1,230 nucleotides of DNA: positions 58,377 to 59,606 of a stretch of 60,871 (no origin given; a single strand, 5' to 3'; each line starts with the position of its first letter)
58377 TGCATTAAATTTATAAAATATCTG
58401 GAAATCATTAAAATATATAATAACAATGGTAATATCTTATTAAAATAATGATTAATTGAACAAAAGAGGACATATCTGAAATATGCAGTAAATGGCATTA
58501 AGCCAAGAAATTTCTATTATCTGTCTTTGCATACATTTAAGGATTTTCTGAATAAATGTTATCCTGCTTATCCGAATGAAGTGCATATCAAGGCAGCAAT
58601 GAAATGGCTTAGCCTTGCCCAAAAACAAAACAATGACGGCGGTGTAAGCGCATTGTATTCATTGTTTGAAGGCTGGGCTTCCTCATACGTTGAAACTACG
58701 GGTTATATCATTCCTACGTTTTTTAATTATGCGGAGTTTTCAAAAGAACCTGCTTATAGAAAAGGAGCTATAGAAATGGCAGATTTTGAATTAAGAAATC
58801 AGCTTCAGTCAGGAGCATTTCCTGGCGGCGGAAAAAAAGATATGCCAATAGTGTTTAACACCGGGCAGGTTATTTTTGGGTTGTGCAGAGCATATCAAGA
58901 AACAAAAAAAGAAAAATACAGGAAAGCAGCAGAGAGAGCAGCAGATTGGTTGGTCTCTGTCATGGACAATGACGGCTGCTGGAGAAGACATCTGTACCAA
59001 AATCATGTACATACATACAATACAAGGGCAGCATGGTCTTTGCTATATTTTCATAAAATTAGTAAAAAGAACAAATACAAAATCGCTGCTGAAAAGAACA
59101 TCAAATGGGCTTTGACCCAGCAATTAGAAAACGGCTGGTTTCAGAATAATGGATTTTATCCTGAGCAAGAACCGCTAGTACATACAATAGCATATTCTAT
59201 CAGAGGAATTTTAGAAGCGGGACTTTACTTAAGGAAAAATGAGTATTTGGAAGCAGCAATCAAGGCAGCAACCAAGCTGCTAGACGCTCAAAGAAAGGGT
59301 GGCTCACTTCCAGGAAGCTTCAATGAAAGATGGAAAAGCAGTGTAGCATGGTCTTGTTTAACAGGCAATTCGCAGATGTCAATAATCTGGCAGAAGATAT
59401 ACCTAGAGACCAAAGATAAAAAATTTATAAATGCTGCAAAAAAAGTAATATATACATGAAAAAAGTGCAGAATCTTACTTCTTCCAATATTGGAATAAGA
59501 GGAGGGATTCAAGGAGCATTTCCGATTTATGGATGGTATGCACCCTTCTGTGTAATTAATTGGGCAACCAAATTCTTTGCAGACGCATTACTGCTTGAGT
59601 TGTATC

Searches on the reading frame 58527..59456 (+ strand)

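Call 84: search_protein_families(library=pfam, proteins=[window:58527-59456:+], max_evalue=0.0001)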
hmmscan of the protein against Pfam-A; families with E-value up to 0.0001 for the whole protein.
window:58527-59456:+ (310 aa): 5 families
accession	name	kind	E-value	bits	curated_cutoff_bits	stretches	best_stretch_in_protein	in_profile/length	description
PF09492.16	Pec_lyase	-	3e-11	43.6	22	1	116-168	45-101/292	Pectic acid lyase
PF06662.19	C5-epim_C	-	1.9e-10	41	23.3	0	112-167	31-87/188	D-glucuronyl C5-epimerase C-terminus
PF07470.19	Glyco_hydro_88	-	2.8e-09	36.9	26.6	1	111-214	30-127/352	Glycosyl Hydrolase Family 88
PF13243.12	SQHop_cyclase_C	-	3.9e-07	29.9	26.1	1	58-224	142-303/319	Squalene-hopene cyclase C-terminal domain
PF07944.18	Beta-AFase-like_GH127_cat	-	7.2e-06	25.7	24.9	0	100-203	120-215/376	Beta-L-arabinofuranosidase, GH127 catalytic domain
